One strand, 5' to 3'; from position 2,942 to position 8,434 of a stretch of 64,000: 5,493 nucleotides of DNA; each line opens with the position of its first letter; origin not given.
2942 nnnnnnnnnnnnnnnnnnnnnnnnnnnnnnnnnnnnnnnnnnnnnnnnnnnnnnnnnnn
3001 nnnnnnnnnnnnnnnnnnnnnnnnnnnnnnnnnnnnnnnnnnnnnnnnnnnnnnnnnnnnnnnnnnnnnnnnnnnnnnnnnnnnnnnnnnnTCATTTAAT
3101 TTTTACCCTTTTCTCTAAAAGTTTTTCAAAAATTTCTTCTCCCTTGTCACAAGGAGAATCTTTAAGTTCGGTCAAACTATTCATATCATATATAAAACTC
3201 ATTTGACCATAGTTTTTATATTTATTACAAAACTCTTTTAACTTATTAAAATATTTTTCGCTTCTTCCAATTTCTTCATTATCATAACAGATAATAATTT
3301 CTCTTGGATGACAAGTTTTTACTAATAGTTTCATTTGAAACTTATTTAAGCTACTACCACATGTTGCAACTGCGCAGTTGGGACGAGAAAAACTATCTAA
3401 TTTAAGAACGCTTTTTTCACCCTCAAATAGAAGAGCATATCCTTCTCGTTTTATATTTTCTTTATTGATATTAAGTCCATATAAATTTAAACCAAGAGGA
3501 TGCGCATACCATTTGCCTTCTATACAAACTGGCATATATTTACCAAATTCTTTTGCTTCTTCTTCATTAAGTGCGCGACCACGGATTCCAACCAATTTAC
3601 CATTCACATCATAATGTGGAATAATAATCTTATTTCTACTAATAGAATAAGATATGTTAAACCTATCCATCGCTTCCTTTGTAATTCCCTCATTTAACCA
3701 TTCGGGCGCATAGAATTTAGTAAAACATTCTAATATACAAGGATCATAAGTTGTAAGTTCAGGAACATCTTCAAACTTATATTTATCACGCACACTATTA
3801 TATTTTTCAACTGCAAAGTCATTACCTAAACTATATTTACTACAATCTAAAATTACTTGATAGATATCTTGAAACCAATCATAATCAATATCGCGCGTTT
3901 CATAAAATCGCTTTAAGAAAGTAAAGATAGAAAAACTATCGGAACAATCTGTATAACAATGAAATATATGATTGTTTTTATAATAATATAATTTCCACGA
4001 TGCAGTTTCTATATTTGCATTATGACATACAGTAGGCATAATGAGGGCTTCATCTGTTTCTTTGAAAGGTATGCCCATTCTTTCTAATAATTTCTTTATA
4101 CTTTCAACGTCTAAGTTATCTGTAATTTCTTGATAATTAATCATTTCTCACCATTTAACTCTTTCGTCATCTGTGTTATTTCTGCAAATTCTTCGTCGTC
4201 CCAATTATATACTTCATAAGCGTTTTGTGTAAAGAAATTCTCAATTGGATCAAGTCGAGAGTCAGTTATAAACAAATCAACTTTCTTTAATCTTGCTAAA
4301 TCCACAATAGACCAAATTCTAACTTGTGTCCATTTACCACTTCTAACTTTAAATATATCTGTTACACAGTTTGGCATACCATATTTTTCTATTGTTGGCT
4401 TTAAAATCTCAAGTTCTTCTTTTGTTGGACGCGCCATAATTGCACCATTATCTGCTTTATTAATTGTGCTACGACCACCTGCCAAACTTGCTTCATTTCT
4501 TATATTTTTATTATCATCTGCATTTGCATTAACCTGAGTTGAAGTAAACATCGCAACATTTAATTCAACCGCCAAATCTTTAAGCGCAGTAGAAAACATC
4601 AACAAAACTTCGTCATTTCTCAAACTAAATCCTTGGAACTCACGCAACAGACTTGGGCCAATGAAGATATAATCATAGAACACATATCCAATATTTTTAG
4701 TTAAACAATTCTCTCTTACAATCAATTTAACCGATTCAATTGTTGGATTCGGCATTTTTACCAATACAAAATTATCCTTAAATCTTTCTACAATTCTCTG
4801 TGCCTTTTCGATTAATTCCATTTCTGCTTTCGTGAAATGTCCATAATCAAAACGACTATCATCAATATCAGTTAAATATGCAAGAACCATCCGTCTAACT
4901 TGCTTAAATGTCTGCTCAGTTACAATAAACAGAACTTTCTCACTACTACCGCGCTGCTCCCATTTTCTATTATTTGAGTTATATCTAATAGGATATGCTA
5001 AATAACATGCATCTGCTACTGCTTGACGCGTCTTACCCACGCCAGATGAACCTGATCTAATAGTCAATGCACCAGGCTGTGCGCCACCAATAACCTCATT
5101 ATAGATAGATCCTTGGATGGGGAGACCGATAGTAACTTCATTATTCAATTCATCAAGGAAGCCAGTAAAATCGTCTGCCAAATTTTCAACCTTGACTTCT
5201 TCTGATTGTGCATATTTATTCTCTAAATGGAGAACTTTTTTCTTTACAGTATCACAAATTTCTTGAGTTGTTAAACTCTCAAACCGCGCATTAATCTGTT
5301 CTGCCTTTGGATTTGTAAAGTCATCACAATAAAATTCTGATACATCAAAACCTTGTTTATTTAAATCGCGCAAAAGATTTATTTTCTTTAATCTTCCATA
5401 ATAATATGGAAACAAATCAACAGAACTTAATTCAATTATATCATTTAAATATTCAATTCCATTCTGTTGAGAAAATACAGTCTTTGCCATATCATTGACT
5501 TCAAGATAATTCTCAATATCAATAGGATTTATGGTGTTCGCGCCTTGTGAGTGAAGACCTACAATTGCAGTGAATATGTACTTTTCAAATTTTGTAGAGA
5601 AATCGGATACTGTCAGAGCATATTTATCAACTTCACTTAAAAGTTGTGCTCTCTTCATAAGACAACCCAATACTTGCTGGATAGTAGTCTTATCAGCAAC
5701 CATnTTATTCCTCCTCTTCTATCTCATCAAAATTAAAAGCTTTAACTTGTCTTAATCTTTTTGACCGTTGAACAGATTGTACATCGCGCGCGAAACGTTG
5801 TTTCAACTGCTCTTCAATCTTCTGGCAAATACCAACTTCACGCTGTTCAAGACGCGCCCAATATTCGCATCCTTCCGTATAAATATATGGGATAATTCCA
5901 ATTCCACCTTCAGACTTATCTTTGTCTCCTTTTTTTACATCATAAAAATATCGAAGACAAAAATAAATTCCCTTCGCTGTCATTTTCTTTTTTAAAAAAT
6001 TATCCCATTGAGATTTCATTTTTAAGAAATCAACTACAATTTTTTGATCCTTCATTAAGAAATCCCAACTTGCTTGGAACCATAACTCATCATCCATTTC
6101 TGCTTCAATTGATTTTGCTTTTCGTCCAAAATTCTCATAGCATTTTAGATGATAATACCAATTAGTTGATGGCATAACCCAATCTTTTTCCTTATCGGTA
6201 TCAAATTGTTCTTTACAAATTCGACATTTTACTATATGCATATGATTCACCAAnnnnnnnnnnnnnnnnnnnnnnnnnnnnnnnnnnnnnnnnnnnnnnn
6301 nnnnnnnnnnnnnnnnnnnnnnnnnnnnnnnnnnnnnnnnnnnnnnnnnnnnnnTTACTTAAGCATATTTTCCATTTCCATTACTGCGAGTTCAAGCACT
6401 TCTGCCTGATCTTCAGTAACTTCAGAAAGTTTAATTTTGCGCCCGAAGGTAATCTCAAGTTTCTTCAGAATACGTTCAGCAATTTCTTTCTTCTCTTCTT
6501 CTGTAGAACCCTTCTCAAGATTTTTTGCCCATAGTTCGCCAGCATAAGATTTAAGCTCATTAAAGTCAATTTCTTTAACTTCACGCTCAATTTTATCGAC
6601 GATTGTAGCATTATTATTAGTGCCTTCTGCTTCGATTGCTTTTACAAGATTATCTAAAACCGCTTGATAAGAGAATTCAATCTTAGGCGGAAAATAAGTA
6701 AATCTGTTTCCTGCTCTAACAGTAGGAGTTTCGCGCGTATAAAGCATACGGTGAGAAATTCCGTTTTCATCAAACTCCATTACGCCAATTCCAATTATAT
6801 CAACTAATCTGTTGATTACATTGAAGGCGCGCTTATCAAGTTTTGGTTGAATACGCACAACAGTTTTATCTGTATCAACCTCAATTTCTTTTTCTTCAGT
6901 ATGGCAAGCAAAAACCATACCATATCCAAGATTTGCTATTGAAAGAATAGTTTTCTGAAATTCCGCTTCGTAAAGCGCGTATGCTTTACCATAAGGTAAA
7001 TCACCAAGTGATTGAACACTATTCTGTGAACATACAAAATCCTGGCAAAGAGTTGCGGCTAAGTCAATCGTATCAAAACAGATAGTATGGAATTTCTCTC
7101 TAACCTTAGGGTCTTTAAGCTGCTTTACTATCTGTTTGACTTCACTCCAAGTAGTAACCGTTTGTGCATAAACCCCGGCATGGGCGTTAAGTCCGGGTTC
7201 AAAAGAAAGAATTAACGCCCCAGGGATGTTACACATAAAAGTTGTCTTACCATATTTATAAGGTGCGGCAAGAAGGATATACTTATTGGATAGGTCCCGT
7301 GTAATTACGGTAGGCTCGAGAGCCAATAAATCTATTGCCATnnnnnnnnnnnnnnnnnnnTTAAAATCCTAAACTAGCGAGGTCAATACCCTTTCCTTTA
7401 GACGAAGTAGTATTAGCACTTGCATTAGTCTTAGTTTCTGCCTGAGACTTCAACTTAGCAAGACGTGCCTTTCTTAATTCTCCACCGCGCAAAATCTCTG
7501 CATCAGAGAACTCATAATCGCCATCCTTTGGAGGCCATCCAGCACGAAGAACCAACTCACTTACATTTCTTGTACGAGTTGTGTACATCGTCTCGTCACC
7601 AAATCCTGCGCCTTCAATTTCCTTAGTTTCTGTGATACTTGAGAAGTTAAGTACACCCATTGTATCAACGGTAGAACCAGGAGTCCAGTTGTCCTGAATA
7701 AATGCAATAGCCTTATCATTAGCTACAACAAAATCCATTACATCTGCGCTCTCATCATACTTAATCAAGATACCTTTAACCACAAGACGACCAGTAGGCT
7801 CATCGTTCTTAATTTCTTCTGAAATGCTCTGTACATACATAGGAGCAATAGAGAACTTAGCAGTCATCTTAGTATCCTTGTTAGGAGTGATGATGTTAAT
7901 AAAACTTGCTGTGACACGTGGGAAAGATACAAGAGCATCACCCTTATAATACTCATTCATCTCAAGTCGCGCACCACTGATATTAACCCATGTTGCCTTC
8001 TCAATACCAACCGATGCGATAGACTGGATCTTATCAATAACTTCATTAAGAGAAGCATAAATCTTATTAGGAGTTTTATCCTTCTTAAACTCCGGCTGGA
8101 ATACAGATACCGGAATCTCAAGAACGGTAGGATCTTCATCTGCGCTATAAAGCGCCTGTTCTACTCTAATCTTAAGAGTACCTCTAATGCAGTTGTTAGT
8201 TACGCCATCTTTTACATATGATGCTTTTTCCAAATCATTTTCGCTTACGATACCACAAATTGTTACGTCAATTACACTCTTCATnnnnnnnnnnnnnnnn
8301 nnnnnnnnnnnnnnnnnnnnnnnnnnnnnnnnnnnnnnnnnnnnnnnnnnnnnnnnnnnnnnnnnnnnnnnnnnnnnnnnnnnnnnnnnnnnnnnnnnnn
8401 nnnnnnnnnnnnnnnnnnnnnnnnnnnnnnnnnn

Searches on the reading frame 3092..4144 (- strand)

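Call 6: search_protein_families(library=pfam, proteins=[window:3092-4144:-], max_evalue=0.01)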
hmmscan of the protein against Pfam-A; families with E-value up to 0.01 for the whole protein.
window:3092-4144:- (350 aa): 3 families
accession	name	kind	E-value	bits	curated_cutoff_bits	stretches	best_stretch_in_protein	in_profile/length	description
PF13155.12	Toprim_2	-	0.00018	22.2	22.1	1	247-303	10-63/88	Toprim-like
PF01751.28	Toprim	-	0.00088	19.8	23.1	1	239-296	4-72/96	Toprim domain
PF08275.17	DNAG_N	-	0.0043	17.6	26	0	153-198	61-105/128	DNA primase catalytic core, N-terminal domain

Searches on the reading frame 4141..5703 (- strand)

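Call 6: search_protein_families(library=pfam, proteins=[window:4141-5703:-], max_evalue=0.01)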
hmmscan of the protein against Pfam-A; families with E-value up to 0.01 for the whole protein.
window:4141-5703:- (520 aa): 3 families
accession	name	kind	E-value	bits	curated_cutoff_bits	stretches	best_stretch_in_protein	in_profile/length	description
PF03796.21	DnaB_C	-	1.3e-13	51.4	27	1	202-463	10-244/255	DnaB-like helicase C terminal domain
PF00772.26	DnaB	-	2.7e-07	31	23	1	9-91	10-86/103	DnaB-like helicase N terminal domain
PF13481.12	AAA_25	-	0.007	16.5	27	0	203-297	24-117/195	AAA domain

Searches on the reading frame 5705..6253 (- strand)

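Call 6: search_protein_families(library=pfam, proteins=[window:5705-6253:-], max_evalue=0.01)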
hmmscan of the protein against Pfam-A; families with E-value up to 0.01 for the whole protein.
window:5705-6253:- (182 aa): 1 family
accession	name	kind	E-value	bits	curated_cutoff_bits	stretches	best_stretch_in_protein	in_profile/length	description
PF14446.12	Prok-RING_1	-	0.0032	17.8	29.1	1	8-44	5-40/54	Prokaryotic RING finger family 1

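Call 17: search_protein_families(library=phrogs, proteins=[window:5705-6253:-], max_evalue=0.001)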
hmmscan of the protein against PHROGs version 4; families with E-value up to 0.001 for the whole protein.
window:5705-6253:- (182 aa): 1 family
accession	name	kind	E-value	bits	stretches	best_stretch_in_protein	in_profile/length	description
phrog_4680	-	unknown function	1.1e-14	55.7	1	6-178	3-162/164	-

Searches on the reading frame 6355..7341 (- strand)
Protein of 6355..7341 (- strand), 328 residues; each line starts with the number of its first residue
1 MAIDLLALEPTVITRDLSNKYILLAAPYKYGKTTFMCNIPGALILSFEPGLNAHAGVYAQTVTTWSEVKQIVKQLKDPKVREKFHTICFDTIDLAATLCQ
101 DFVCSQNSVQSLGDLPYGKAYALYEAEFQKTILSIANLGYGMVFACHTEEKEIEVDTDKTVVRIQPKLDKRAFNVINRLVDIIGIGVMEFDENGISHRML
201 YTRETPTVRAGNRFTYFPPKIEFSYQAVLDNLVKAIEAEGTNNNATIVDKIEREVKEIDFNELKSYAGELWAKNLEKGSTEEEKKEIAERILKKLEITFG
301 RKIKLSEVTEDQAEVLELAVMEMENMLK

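Call 6: search_protein_families(library=pfam, proteins=[window:6355-7341:-], max_evalue=0.01)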
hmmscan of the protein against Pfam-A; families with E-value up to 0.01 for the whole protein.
window:6355-7341:- (328 aa): 1 family
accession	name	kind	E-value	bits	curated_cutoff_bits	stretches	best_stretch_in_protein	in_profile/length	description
PF13479.12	AAA_24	-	1.9e-35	123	27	1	19-214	2-195/195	AAA domain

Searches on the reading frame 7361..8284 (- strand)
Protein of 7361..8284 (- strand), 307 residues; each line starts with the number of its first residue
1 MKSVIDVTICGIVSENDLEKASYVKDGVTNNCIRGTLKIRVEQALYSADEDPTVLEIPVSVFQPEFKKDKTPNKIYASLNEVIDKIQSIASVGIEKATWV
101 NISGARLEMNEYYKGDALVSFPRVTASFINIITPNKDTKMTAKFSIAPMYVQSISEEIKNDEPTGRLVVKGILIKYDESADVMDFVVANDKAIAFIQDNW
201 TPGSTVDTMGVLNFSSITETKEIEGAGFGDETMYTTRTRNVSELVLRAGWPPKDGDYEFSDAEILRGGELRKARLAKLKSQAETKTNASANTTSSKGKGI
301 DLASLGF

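Call 6: search_protein_families(library=pfam, proteins=[window:7361-8284:-], max_evalue=0.01)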
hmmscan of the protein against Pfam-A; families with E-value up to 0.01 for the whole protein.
window:7361-8284:- (307 aa): 0 families

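Call 17: search_protein_families(library=phrogs, proteins=[window:7361-8284:-], max_evalue=0.001)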
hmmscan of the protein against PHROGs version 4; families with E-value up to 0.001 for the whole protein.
window:7361-8284:- (307 aa): 1 family
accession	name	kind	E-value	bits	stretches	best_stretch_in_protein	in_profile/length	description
phrog_2367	-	unknown function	6.8e-27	95.7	1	7-276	16-287/326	-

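Call 84: search_protein_families(library=ncbifam, proteins=[window:7361-8284:-], max_evalue=0.01)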
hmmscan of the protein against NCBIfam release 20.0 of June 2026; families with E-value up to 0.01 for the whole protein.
window:7361-8284:- (307 aa): 0 families

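Call 105: search_solved_structures(query=window:7361-8284:-, max_evalue=0.1)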
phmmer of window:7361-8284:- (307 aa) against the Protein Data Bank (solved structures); distinct sequences matched with E-value up to 0.1: 0.
